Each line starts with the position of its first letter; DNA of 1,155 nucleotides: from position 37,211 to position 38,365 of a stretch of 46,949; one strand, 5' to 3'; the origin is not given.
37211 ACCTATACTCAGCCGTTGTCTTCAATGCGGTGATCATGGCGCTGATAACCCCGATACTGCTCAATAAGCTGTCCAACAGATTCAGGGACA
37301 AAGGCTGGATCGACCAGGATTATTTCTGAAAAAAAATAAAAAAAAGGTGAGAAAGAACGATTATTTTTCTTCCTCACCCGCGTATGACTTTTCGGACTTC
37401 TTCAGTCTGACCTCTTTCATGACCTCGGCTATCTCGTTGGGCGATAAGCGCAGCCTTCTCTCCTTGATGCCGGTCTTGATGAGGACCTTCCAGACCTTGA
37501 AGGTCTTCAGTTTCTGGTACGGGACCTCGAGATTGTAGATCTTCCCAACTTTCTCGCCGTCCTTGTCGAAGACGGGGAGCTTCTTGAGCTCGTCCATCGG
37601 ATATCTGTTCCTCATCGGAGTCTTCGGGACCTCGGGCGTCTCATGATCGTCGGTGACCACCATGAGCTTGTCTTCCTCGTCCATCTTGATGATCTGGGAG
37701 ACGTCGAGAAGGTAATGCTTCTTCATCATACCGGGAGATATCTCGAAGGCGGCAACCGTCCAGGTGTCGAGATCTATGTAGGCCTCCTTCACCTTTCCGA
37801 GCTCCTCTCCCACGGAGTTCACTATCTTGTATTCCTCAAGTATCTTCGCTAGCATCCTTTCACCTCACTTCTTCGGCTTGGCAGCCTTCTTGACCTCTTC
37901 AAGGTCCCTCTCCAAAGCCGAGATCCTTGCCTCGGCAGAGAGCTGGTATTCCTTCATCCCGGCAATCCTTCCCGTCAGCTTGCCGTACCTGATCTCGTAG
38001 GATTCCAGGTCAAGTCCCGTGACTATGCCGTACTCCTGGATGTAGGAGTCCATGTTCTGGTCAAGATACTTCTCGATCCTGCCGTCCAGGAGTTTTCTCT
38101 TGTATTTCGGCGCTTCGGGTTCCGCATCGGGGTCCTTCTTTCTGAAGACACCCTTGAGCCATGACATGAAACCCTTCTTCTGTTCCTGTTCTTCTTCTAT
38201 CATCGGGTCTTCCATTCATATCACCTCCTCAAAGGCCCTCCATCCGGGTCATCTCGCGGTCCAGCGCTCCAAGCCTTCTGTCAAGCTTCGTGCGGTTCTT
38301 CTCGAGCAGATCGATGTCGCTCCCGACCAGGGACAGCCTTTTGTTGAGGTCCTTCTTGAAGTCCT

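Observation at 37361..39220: Compact five-gene operon: CDC48-N-like protein, coiled-coil, TM-coiled-coil, coiled-coil paralog, PRC-barrel protein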

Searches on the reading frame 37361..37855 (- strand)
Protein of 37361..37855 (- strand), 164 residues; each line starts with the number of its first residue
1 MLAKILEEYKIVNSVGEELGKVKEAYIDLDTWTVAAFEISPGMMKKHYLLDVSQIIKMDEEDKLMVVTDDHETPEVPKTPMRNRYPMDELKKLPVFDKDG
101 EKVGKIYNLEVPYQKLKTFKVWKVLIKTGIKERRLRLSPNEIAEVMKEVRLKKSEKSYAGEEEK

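Call 3: search_protein_families(library=pfam, proteins=[window:37361-37855:-], max_evalue=1)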
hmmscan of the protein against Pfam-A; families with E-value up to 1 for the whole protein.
window:37361-37855:- (164 aa): 4 families
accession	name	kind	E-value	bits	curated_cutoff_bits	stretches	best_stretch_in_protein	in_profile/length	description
PF05239.21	PRC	-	1.3e-11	44.8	21.2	2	6-67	9-71/78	PRC-barrel domain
PF09939.14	DUF2171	-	0.0012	19.5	25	0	92-153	4-58/64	Uncharacterized protein conserved in bacteria (DUF2171)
PF14578.12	GTP_EFTU_D4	-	0.091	13.1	23.8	0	93-119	34-60/86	Elongation factor Tu domain 4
PF06228.19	ChuX_HutX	-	0.23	11.8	25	1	86-114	97-124/134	Haem utilisation ChuX/HutX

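Call 4: search_protein_families(library=ncbifam, proteins=[window:37361-37855:-], max_evalue=1)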
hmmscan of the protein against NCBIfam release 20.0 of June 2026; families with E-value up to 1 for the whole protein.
window:37361-37855:- (164 aa): 1 family
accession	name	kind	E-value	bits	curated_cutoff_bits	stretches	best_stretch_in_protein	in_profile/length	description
TIGR02273.1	16S_RimM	equivalog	0.0038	16.6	66.2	0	83-109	93-119/166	ribosome maturation factor RimM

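Call 11: find_encoding_contigs(protein=window:37361-37855:-, flank=10000, max_places=6)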
Protein window:37361-37855:- (164 aa): no gene with exactly this product is on record in the collection.

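Call 16: search_solved_structures(query=window:37361-37855:-, max_evalue=10, show_alignments=3)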
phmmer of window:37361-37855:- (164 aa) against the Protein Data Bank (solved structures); distinct sequences matched with E-value up to 10: 2.
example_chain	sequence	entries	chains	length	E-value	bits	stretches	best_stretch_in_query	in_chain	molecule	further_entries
4b6u_A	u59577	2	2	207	0.21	14.9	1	72-134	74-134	EUKARYOTIC TRANSLATION INITIATION FACTOR 4E TYPE 3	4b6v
3n3i_A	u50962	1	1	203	0.5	13.7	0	20-72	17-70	Protease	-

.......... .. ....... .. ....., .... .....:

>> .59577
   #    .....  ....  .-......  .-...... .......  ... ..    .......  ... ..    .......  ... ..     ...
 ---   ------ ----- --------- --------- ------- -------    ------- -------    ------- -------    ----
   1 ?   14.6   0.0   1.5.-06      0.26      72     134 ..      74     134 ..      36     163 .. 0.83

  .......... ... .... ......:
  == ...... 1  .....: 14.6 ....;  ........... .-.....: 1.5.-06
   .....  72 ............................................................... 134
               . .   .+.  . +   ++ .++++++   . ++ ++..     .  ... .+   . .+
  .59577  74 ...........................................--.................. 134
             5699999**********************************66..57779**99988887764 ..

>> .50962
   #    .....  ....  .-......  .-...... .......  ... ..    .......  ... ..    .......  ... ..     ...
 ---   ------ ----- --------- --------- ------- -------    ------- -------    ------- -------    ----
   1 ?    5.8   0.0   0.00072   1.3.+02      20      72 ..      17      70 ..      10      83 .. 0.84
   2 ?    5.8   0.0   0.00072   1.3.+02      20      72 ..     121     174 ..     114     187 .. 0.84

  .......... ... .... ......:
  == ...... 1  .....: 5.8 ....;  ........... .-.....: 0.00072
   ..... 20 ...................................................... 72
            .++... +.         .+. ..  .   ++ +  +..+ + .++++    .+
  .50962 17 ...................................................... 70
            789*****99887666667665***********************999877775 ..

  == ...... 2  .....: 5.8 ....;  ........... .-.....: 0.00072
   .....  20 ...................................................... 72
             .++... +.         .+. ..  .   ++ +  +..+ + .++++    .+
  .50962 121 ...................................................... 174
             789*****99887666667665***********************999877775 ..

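Call 35: find_homologous_proteins(query=window:37361-37855:-)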
Query window:37361-37855:- (164 aa): 58 proteins with E <= 0.001 among 77 candidates.
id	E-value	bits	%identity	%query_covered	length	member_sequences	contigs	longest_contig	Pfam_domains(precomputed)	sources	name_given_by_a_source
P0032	2.6e-99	348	100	100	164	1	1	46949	PF05239.22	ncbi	ncbi:MAG: PRC-barrel domain-containing protein [Thermoplasmatota archaeon]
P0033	9.7e-72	258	74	100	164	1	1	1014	PF05239.22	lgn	-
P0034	3.3e-69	250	69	99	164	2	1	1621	PF05239.22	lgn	-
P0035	6.1e-63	229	65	99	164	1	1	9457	PF05239.22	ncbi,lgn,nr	ncbi:MAG: PRC-barrel domain-containing protein [Candidatus Thermoplasmatota archaeon]|nr:PRC-barrel 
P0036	9.4e-63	229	62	99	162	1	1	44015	PF05239.22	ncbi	ncbi:MAG: PRC-barrel domain-containing protein [Thermoplasmatota archaeon]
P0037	4.6e-62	227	64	97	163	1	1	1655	PF05239.22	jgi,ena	-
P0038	1.2e-61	225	63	99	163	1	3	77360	PF05239.22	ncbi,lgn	ncbi:MAG: PRC-barrel domain-containing protein [Thermoplasmatota archaeon]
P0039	2.6e-61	224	59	99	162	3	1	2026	PF05239.22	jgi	-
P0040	8.5e-61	222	60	99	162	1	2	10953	PF05239.22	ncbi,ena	ncbi:MAG: PRC-barrel domain-containing protein [Thermoplasmatota archaeon]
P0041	5.1e-60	220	60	99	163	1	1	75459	PF05239.22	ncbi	ncbi:MAG: PRC-barrel domain-containing protein [Thermoplasmatota archaeon]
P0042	7.0e-60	220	59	99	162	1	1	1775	PF05239.22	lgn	-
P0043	8.7e-60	219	60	99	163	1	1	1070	PF05239.22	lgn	-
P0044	9.3e-60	219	63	100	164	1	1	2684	PF05239.22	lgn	-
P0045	1.3e-59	219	62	98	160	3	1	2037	PF05239.22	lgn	-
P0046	2.3e-59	218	58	99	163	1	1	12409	PF05239.22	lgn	-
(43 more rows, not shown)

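Call 43: predict_structure(alignment_id=A5)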
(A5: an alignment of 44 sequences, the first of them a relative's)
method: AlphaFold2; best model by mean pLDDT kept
length: 164 residues; sequences in the alignment: 44
mean_pLDDT: 91.0   pTM: 0.85
mean pLDDT of the five models: 91.0, 90.4, 88.5, 87.3, 87.0
residues with pLDDT >= 90: 126; 70-90: 30; 50-70: 5; < 50: 3
segments of 3 or more residues with pLDDT < 50: 162-164
pLDDT, mean of each block of 10 residues (from residue 1): 85 94 96 97 94 93 94 94 96 95 94 87 88 87 94 86 44
secondary structure, 60 per line:
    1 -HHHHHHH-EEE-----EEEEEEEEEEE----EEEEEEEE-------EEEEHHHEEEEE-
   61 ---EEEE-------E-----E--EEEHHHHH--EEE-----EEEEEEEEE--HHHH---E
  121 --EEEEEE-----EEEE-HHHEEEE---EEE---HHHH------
elements in order: H2-8 E10-12 E18-28 E33-40 E48-51 E55-59 E64-67 E84-86 H87-91 E94-96 E102-110 H113-116 E123-128 E134-137 E142-145 E149-151 H155-158

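Call 47: fold_search(model_id=the predicted structure, library=pdb)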
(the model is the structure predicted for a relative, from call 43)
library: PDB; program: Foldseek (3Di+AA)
matches with E <= 10: 361; with E <= 0.001: 5
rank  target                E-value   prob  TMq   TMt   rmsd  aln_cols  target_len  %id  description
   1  8qzo_D                4.2e-09  1.00  0.64  0.69   4.2       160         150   16  Crystal structure of heterodimeric complex of CdpB1 and CdpB2 from A. fulgidus (released 2024-04-03)
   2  8qzo_B                4.5e-09  1.00  0.67  0.65  10.6       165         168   14  Crystal structure of heterodimeric complex of CdpB1 and CdpB2 from A. fulgidus (released 2024-04-03)
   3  8qzo_A                1.0e-08  1.00  0.67  0.66  10.9       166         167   13  Crystal structure of heterodimeric complex of CdpB1 and CdpB2 from A. fulgidus (released 2024-04-03)
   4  8qzo_F                1.3e-08  1.00  0.66  0.71   4.9       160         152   15  Crystal structure of heterodimeric complex of CdpB1 and CdpB2 from A. fulgidus (released 2024-04-03)
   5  8onw_E                6.4e-04  1.00  0.34  0.70   3.2        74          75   20  Crystal structure of the hetero-dimeric complex from Archaeoglobus fulgidus PRC1 and PRC2 domains (released 2024-04-10)
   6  9j2f_H                1.4e-03  1.00  0.34  0.22   1.6        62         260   19  Structure of photosynthetic LH1-RC complex from the purple bacterium Blastochloris tepida (released 2024-12-18)
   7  1pm3_A                1.4e-03  1.00  0.33  0.74   2.3        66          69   15  MTH1859 (released 2003-08-12)
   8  8onw_C                1.5e-03  1.00  0.33  0.67   3.2        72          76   19  Crystal structure of the hetero-dimeric complex from Archaeoglobus fulgidus PRC1 and PRC2 domains (released 2024-04-10)
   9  5o64_H                1.6e-03  1.00  0.39  0.26   3.0        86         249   12  From macrocrystals to microcrystals: a strategy for membrane protein serial crystallography (released 2017-08-16)
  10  9klm_H                1.6e-03  1.00  0.37  0.25   3.9        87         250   17  Cryo-EM structure of the monomeric Rhodobacter sphaeroides G1C LH1-RC core complex (released 2025-11-19)
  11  7vnm_H                1.7e-03  1.00  0.36  0.25   7.9       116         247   15  Rba sphaeroides PufY-KO RC-LH1 monomer (released 2022-05-04)
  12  7p17_H                1.7e-03  0.98  0.37  0.26  19.4       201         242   12  F(M197)H mutant structure of Photosynthetic Reaction Center From Rhodobacter Sphaeroides strain RV by fixed-target ser (released 2022-07-13)
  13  7q7f_H                1.7e-03  0.98  0.37  0.26  19.3       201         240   12  Room temperature structure of the Rhodobacter Sphaeroides Photosynthetic Reaction Center F(M197)H mutant at atmospheri (released 2022-11-16)
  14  8yy9_H                2.0e-03  0.96  0.34  0.23  19.1       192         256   11  Cryo-EM structure of a tri-heme cytochrome-associated RC-LH1 complex from a marine photoheterotrophic bacterium, purif (released 2025-04-02)
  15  7f0l_H                2.1e-03  0.98  0.38  0.26  18.1       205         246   11  STRUCTURE OF PHOTOSYNTHETIC LH1-RC SUPER-COMPLEX OF RHODOBACTER SPHAEROIDES MONOMER (released 2021-11-10)
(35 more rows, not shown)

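Call 49: search_solved_structures(query=A5, max_evalue=10, show_alignments=3)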
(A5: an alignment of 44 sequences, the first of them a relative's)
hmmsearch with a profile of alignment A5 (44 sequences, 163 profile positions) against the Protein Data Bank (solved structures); distinct sequences matched with E-value up to 10: 8.
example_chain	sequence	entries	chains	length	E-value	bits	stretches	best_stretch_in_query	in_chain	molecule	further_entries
8qzo_A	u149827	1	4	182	0.00039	23.4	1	10-114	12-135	PRC-barrel domain-containing protein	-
7vrj_H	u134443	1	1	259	0.18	14.7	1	10-61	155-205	Photosynthetic reaction center H subunit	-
1pm3_A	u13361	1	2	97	0.19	14.7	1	8-44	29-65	MTH1895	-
1o50_A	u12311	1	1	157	0.25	14.3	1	42-111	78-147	CBS domain-containing predicted protein TM0935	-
8onw_A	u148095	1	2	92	0.37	13.7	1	9-42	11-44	PRC-barrel domain-containing protein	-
8onw_D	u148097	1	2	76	0.42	13.6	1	9-41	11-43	PRC-barrel domain-containing protein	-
1eys_H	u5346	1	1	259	0.57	13.1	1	10-67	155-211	PHOTOSYNTHETIC REACTION CENTER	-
3wmm_H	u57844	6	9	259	0.58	13.1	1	10-67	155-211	Photosynthetic reaction center H subunit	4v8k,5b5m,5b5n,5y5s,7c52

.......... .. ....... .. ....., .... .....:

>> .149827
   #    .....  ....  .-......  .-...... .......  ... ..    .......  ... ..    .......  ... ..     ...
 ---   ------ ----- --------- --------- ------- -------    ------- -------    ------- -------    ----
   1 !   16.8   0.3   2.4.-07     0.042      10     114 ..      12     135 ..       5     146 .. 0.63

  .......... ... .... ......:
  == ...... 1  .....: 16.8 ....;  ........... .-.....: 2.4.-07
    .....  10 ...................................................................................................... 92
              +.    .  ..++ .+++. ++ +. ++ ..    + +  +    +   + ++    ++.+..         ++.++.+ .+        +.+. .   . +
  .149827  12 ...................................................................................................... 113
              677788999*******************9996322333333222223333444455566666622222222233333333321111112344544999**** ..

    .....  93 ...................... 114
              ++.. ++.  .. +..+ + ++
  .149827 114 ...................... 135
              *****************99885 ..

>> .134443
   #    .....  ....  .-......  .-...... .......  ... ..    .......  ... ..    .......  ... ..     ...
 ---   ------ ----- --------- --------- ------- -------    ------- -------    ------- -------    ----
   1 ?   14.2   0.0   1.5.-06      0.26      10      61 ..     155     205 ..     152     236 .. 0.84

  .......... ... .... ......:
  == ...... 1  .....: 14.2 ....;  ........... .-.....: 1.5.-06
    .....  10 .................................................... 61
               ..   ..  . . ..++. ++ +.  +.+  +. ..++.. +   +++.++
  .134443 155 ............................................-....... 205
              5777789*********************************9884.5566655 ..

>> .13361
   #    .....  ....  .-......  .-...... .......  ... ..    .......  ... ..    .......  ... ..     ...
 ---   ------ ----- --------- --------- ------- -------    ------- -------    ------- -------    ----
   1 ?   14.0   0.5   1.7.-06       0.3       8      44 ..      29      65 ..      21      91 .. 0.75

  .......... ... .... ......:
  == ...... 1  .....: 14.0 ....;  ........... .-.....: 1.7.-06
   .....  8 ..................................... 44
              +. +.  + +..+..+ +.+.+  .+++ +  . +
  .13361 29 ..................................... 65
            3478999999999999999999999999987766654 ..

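Call 54: find_related_loci(query=A5, collection=viral_contigs, flank=6000)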
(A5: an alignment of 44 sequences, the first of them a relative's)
Query A5 (164 aa) in viral_contigs; peptide patterns used: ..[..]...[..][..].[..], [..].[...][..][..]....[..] (x = any residue, [..] = any of these).
79 stretches matched a pattern, but none encodes a relative of the query by tblastn (E <= 1e-3).

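Call 95: search_protein_families(library=padloc, proteins=[window:37361-37855:-], max_evalue=0.01)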
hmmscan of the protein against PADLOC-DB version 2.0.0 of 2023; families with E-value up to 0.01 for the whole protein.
window:37361-37855:- (164 aa): 0 families

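Call 96: search_protein_families(library=phrogs, proteins=[window:37361-37855:-], max_evalue=0.01)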
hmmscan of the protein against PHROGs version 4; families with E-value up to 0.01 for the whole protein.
window:37361-37855:- (164 aa): 0 families

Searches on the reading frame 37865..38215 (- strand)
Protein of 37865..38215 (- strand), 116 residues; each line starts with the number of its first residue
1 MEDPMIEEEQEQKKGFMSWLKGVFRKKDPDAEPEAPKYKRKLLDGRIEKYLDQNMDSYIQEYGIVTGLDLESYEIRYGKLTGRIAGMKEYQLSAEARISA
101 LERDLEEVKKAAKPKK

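Call 3: search_protein_families(library=pfam, proteins=[window:37865-38215:-], max_evalue=1)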
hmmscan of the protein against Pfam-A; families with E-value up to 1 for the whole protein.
window:37865-38215:- (116 aa): 2 families
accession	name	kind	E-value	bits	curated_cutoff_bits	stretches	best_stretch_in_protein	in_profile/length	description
PF04959.19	ARS2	-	0.013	16.1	30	1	7-56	12-61/195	Arsenite-resistance protein 2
PF22428.2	Dis32-like_C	-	0.21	11.6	27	1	52-70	13-31/32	DIS3-like exonuclease 2-like, C-terminal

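Call 4: search_protein_families(library=ncbifam, proteins=[window:37865-38215:-], max_evalue=1)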
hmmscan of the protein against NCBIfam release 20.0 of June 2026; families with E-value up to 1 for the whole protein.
window:37865-38215:- (116 aa): 0 families

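Call 95: search_protein_families(library=padloc, proteins=[window:37865-38215:-], max_evalue=0.01)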
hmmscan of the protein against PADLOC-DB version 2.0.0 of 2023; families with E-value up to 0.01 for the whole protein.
window:37865-38215:- (116 aa): 0 families

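Call 96: search_protein_families(library=phrogs, proteins=[window:37865-38215:-], max_evalue=0.01)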
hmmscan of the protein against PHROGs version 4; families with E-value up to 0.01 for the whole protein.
window:37865-38215:- (116 aa): 0 families
